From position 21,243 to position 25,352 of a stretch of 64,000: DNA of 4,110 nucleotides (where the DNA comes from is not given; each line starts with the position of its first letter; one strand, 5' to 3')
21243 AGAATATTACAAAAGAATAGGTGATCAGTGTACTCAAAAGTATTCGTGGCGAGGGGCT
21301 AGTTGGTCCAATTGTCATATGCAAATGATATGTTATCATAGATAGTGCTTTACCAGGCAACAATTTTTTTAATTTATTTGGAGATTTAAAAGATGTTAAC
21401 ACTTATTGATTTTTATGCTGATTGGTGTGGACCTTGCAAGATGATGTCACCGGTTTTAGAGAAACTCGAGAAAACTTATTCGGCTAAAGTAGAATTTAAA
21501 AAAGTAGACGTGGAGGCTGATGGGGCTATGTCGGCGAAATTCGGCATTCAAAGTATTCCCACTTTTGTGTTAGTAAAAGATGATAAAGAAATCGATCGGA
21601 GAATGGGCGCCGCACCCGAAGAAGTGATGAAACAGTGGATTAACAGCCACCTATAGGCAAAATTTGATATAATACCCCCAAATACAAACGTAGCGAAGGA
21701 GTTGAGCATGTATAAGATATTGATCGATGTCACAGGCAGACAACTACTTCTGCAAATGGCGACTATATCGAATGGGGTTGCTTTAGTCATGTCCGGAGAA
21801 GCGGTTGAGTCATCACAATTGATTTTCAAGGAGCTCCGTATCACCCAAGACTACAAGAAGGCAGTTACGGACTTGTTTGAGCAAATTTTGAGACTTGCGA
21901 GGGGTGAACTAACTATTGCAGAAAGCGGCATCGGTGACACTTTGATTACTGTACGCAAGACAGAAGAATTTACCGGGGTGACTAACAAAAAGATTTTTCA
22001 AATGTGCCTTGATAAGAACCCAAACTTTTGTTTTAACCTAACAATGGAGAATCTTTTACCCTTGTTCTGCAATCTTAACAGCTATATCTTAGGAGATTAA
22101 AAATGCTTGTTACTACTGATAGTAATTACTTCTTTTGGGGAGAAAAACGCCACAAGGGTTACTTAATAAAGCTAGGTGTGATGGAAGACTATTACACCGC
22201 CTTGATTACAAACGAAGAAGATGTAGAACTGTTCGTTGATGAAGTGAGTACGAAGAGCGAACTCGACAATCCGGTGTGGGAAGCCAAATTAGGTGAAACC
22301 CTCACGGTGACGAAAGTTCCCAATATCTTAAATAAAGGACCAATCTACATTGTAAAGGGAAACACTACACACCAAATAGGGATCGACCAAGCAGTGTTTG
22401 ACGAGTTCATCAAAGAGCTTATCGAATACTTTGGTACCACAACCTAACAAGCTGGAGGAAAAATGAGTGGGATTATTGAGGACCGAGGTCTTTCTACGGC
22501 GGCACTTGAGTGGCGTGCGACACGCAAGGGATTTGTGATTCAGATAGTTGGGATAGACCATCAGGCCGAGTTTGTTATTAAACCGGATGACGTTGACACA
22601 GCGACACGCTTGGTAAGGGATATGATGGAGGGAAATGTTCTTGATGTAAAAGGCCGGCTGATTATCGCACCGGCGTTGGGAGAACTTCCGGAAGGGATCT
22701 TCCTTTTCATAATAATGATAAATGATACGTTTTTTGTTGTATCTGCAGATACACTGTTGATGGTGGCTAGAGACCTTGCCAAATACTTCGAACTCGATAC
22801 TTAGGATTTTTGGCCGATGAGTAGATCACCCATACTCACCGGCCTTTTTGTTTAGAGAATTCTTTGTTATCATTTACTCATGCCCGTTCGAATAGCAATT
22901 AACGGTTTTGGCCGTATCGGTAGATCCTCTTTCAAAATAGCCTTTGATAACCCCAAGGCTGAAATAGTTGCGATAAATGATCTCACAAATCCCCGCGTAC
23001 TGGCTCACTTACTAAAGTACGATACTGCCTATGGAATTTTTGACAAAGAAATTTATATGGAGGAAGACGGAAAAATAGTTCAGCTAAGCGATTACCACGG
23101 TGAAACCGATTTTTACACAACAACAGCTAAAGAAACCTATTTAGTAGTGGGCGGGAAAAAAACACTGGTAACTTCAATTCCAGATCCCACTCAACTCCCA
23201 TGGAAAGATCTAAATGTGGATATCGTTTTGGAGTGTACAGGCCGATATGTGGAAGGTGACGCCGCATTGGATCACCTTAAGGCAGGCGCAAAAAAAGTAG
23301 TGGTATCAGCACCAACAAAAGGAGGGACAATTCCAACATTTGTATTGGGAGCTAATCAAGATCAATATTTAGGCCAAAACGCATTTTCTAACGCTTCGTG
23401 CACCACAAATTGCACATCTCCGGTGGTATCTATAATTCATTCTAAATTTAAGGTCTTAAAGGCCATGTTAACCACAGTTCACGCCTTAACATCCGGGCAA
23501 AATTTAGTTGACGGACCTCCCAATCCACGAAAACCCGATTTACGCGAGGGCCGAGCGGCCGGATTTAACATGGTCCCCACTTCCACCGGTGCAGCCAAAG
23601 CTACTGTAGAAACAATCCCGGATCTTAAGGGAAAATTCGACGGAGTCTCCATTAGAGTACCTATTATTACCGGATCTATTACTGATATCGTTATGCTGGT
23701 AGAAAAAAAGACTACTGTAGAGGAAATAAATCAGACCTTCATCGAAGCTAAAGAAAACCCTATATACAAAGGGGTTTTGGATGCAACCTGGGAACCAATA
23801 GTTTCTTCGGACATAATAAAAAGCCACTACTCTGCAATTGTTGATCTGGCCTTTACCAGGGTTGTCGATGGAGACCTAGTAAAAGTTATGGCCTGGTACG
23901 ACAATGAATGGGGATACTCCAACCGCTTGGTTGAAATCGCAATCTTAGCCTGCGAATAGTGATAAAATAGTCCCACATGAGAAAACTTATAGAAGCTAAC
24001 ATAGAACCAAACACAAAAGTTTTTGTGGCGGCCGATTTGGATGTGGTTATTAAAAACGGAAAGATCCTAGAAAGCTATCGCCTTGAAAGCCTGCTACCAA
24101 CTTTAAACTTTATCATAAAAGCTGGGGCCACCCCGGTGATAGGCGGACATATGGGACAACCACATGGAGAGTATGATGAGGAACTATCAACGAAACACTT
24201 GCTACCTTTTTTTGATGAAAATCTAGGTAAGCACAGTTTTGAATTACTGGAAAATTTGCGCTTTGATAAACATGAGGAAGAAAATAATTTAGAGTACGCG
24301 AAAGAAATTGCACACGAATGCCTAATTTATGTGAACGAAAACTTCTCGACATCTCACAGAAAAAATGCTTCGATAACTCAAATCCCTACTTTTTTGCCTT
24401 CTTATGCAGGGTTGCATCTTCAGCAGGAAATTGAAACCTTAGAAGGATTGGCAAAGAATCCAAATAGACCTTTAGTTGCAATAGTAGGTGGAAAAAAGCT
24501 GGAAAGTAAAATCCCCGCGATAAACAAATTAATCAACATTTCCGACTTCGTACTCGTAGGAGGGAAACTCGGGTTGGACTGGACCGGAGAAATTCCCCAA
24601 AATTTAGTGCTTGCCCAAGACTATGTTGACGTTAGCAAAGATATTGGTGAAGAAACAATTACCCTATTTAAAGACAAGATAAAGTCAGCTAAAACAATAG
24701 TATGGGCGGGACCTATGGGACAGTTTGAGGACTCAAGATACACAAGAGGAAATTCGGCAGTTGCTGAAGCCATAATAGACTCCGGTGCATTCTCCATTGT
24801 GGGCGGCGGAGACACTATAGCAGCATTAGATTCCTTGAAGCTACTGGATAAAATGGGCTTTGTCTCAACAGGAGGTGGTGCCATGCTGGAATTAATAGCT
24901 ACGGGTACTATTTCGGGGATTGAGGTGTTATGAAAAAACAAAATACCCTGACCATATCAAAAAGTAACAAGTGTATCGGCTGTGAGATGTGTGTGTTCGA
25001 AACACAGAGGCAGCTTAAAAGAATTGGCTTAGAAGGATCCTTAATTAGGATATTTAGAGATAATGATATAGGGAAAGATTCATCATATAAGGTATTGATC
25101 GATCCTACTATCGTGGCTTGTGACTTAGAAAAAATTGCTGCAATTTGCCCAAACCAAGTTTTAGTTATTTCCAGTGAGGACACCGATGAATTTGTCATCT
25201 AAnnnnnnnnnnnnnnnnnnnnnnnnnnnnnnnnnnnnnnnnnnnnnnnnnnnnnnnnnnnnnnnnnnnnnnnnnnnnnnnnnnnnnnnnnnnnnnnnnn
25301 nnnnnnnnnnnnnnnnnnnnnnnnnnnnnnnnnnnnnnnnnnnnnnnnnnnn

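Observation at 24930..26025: Ferredoxin plus truncated aldehyde:ferredoxin-oxidoreductase (AOR) module embedded between pgk and tpiA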

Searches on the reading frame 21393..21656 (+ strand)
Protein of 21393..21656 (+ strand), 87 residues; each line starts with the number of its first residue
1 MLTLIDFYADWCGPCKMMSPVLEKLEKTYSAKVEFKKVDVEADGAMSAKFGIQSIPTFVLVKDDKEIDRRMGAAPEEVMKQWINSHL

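Call 52: search_protein_families(library=pfam, proteins=[window:21393-21656:+], max_evalue=0.01)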
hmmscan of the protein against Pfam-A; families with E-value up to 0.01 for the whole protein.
window:21393-21656:+ (87 aa): 10 families
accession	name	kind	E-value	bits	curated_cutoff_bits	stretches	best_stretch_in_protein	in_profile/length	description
PF00085.26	Thioredoxin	-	1.8e-26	92.5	23.5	1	3-84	21-102/103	Thioredoxin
PF13098.12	Thioredoxin_2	-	5e-10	40.1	27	1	3-83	8-104/104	Thioredoxin-like domain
PF13905.12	Thioredoxin_8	-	1.5e-08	35.3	27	1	2-43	3-44/94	Thioredoxin-like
PF13728.12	TraF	-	9.2e-07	29.3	23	1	4-65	133-203/224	F plasmid transfer operon protein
PF14595.12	Thioredoxin_9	-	1.6e-05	25.3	25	1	8-80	49-123/129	Thioredoxin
PF04756.19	OST3_OST6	-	0.00076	19.4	27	1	12-86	46-137/294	OST3 / OST6 family, transporter family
PF08534.16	Redoxin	-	0.0014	18.8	26.6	0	4-74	32-105/148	Redoxin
PF01323.26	DSBA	-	0.0028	17.9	25.6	0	5-43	2-42/191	DSBA-like thioredoxin domain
PF00578.27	AhpC-TSA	-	0.0032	17.9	26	1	4-77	29-104/124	AhpC/TSA family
PF05768.20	Glrx-like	-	0.0042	17.8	26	1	12-83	10-76/77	Glutaredoxin-like domain (DUF836)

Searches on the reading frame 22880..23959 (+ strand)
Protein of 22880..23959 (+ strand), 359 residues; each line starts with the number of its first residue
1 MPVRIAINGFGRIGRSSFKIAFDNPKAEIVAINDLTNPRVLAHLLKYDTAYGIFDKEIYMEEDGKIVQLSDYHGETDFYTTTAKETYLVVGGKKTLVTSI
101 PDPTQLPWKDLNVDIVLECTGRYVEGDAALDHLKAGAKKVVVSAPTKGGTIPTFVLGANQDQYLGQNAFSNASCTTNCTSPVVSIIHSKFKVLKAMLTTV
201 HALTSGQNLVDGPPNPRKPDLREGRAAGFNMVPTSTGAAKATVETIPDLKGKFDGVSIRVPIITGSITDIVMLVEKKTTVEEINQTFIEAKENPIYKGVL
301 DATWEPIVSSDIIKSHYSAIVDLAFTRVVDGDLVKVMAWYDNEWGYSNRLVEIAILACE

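Call 3: search_protein_families(library=pfam, proteins=[window:22880-23959:+], max_evalue=1)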
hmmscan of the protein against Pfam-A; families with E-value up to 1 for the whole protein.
window:22880-23959:+ (359 aa): 4 families
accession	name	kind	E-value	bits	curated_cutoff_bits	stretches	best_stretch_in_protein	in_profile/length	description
PF02800.25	Gp_dh_C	-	1.2e-49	168.4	24.4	1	181-340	3-158/158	Glyceraldehyde 3-phosphate dehydrogenase, C-terminal domain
PF00044.30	Gp_dh_N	-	3.4e-32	111.2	31.7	2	3-67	1-65/101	Glyceraldehyde 3-phosphate dehydrogenase, NAD binding domain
PF00107.32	ADH_zinc_N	-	0.014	15.8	31.8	1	110-165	56-111/129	Zinc-binding dehydrogenase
PF03447.22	NAD_binding_3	-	0.1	13.7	24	1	95-143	45-89/116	Homoserine dehydrogenase, NAD binding domain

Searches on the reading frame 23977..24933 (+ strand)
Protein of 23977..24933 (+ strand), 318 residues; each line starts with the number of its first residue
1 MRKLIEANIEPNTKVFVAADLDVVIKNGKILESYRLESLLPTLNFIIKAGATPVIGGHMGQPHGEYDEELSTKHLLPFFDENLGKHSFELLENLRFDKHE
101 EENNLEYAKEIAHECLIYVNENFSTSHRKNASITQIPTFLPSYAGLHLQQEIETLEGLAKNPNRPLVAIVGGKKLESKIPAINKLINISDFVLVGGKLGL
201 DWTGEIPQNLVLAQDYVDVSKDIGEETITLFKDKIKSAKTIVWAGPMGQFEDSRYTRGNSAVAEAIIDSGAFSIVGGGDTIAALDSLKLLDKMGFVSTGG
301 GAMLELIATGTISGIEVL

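Call 3: search_protein_families(library=pfam, proteins=[window:23977-24933:+], max_evalue=1)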
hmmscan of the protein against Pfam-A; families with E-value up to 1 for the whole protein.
window:23977-24933:+ (318 aa): 4 families
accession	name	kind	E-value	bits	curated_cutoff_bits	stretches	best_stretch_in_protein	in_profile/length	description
PF00162.24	PGK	-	3.8e-79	266.9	27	3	83-198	101-216/379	Phosphoglycerate kinase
PF02436.23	PYC_OADA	-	0.042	14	27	1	54-119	87-151/201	Conserved carboxylase domain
PF12030.13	DUF3517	-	0.19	10.7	25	1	74-128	330-387/406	Domain of unknown function (DUF3517)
PF25141.1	PGAP1_2nd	-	0.24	11.7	25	1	68-106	29-65/163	GPI inositol-deacylase beta-sandwich domain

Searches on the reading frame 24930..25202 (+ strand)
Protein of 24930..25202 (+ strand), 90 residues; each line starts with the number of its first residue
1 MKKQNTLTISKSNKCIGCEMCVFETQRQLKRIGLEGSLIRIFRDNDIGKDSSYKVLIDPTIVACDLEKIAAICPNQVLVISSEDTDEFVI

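Call 3: search_protein_families(library=pfam, proteins=[window:24930-25202:+], max_evalue=1)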
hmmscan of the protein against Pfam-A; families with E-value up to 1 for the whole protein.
window:24930-25202:+ (90 aa): 6 families
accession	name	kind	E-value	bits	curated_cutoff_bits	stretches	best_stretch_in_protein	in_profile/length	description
PF12838.12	Fer4_7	-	0.033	15.1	27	1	12-22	35-45/52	4Fe-4S dicluster domain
PF14697.11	Fer4_21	-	0.04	14.5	35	1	5-22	32-48/59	4Fe-4S dicluster domain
PF12837.12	Fer4_6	-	0.043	14.2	25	1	12-22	6-16/24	4Fe-4S binding domain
PF15643.12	Tox-PL-2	-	0.07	13.8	25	1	6-49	6-49/103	Papain fold toxin 2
PF12797.12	Fer4_2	-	0.088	13.3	24.5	1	11-23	6-18/22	4Fe-4S binding domain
PF00037.32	Fer4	-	0.11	12.8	21.1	1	13-22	6-15/24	4Fe-4S binding domain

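Call 4: search_protein_families(library=ncbifam, proteins=[window:24930-25202:+], max_evalue=1)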
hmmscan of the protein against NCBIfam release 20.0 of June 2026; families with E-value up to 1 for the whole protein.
window:24930-25202:+ (90 aa): 9 families
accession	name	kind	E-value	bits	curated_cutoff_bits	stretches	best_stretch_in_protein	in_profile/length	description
TIGR01971.1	NuoI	subfamily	0.0049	16.5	113.05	1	10-22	39-51/121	NADH-quinone oxidoreductase, chain I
NF040864.1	HgcB_ferredoxin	equivalog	0.0063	16.3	99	1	5-22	7-23/93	mercury methylation ferredoxin HgcB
TIGR03149.1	cyt_nit_nrfC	equivalog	0.02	14.2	377.6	1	9-76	42-109/225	cytochrome c nitrite reductase Fe-S protein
TIGR02936.1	fdxN_nitrog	equivalog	0.023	14.8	80.55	1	4-22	61-79/91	ferredoxin III, nif-specific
NF041715.1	arsenate_red_ArrB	equivalog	0.03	13.9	450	1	2-23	76-97/233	arsenate respiratory reductase iron-sulfur subunit ArrB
NF005506.0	PRK07118.1-5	equivalog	0.038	13.4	388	1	1-81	158-236/279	Fe-S cluster domain-containing protein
TIGR04395.1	cutC_activ_rSAM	equivalog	0.047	12.9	360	0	4-29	77-102/309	choline TMA-lyase-activating enzyme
NF004537.0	PRK05888.1-3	equivalog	0.13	11.8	163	1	13-23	68-78/204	NADH-quinone oxidoreductase subunit NuoI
NF006221.0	PRK08348.1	subfamily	0.8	9.4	124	0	11-23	42-54/136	NADH-plastoquinone oxidoreductase subunit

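Call 61: search_solved_structures(query=A4, max_evalue=10, show_alignments=3)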
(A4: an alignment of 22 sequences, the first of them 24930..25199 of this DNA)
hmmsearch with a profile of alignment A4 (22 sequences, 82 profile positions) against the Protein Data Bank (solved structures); distinct sequences matched with E-value up to 10: 71 (the best 60 are shown).
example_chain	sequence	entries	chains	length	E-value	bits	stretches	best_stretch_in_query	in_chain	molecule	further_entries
8e9g_I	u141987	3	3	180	0.0033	20.8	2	11-23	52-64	NADH-quinone oxidoreductase subunit I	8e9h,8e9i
6x6u_B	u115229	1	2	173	0.0069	19.8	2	9-77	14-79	Oxidoreductase, Fe-S subunit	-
6x1o_B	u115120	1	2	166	0.0084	19.5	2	9-78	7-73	Oxidoreductase, Fe-S subunit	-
8ys5_D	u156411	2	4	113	0.037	17.4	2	9-24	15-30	2-oxoglutarate:acceptor oxidoreductase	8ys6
7bkb_L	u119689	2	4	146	0.048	17.1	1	8-23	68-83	Formylmethanofuran dehydrogenase, subunit G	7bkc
9mqx_E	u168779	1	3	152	0.06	16.8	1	3-23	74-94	Fe-S-cluster-containing hydrogenase subunit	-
7qv7_A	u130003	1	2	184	0.069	16.6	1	3-32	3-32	Hydrogen dependent carbon dioxide reductase subunit HycB3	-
9l0a_C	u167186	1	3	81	0.11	16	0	8-23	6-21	Photosystem I iron-sulfur center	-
5zgb_C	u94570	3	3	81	0.12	15.8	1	7-23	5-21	PsaC | Photosystem I iron-sulfur center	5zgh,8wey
6fos_C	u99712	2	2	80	0.15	15.5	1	8-23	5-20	Photosystem I iron-sulfur center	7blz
6kmw_aC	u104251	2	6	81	0.22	15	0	8-23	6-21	Photosystem I iron-sulfur center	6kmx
7vzg_B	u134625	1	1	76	0.23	14.9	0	10-24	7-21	Photosystem P840 reaction center iron-sulfur protein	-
7f4v_aC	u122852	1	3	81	0.23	14.9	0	8-23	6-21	Photosystem I iron-sulfur center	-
9e0j_K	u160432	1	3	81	0.26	14.7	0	9-23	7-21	Photosystem I iron-sulfur center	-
6kif_C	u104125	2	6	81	0.27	14.7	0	8-23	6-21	Photosystem I iron-sulfur center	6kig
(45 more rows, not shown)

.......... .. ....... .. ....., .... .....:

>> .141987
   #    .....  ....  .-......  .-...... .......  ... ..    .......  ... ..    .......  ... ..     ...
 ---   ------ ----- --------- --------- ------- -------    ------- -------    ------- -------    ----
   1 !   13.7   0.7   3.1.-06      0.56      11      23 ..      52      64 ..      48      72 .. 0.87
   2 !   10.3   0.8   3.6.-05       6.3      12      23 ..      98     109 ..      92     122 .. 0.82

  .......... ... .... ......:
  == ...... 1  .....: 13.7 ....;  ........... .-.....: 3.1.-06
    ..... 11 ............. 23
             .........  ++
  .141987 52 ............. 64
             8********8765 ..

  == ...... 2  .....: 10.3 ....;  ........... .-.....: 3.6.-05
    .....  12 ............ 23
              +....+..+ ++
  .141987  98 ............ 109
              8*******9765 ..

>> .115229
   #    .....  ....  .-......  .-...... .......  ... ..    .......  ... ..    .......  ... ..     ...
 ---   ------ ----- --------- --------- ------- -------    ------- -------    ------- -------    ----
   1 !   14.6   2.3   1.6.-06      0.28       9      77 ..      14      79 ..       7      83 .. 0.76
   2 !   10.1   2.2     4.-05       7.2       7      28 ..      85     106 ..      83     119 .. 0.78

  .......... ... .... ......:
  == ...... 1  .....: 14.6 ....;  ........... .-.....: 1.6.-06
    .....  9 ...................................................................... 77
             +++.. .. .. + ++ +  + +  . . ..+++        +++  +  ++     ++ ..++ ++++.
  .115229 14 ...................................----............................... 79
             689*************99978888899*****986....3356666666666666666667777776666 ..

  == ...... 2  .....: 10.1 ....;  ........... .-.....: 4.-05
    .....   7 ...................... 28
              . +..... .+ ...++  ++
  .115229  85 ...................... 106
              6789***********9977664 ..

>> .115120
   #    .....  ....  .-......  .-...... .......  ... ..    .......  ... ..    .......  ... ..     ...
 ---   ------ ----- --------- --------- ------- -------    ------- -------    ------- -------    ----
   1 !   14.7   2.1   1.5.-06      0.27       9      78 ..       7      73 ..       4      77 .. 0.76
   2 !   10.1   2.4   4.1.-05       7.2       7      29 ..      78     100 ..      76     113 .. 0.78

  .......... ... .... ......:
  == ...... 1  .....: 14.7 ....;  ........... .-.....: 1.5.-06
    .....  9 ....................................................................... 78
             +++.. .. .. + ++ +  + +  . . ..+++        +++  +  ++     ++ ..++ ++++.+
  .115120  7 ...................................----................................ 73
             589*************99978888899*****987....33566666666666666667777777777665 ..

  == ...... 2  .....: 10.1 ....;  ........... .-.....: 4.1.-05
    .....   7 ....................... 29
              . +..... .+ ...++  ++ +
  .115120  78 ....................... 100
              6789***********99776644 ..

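Call 62: search_protein_families(library=pfam, alignment_id=A4, max_evalue=1)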
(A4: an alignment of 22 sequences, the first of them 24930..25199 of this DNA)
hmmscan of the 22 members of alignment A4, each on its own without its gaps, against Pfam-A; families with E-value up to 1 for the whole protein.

A. member 1, window:24930-25199:+ (90 aa): 6 families
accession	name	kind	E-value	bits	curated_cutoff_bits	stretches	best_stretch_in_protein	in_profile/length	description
PF12838.12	Fer4_7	-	0.033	15.1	27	1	12-22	35-45/52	4Fe-4S dicluster domain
PF14697.11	Fer4_21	-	0.04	14.5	35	1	5-22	32-48/59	4Fe-4S dicluster domain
PF12837.12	Fer4_6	-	0.043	14.2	25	1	12-22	6-16/24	4Fe-4S binding domain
PF15643.12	Tox-PL-2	-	0.07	13.8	25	1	6-49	6-49/103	Papain fold toxin 2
PF12797.12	Fer4_2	-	0.088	13.3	24.5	1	11-23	6-18/22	4Fe-4S binding domain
PF00037.32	Fer4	-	0.11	12.8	21.1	1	13-22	6-15/24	4Fe-4S binding domain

B. families by the number of members that match (of 22 scanned): 27 families (the first 25 are shown)
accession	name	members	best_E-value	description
PF00037.32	Fer4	19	8.7e-06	4Fe-4S binding domain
PF12837.12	Fer4_6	17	0.00024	4Fe-4S binding domain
PF12797.12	Fer4_2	17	0.002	4Fe-4S binding domain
PF12800.12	Fer4_4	14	0.0058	4Fe-4S binding domain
PF14697.11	Fer4_21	13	0.00026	4Fe-4S dicluster domain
PF12838.12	Fer4_7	12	0.00043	4Fe-4S dicluster domain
PF13459.11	Fer4_15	10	0.0001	4Fe-4S single cluster domain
PF13370.11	Fer4_13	7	0.0016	4Fe-4S single cluster domain of Ferredoxin I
PF13187.11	Fer4_9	4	0.00032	4Fe-4S dicluster domain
PF13746.11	Fer4_18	4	0.013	4Fe-4S dicluster domain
PF22117.2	Fer4_Nqo3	4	0.21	NADH-quinone oxidoreductase subunit 3, ferredoxin-like domain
PF15643.12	Tox-PL-2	3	0.0058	Papain fold toxin 2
PF05187.19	Fer4_ETF_QO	3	0.091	Electron transfer flavoprotein-ubiquinone oxidoreductase, 4Fe-4S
PF07530.16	PRE_C2HC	2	0.048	Associated with zinc fingers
PF13534.11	Fer4_17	1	0.0083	4Fe-4S dicluster domain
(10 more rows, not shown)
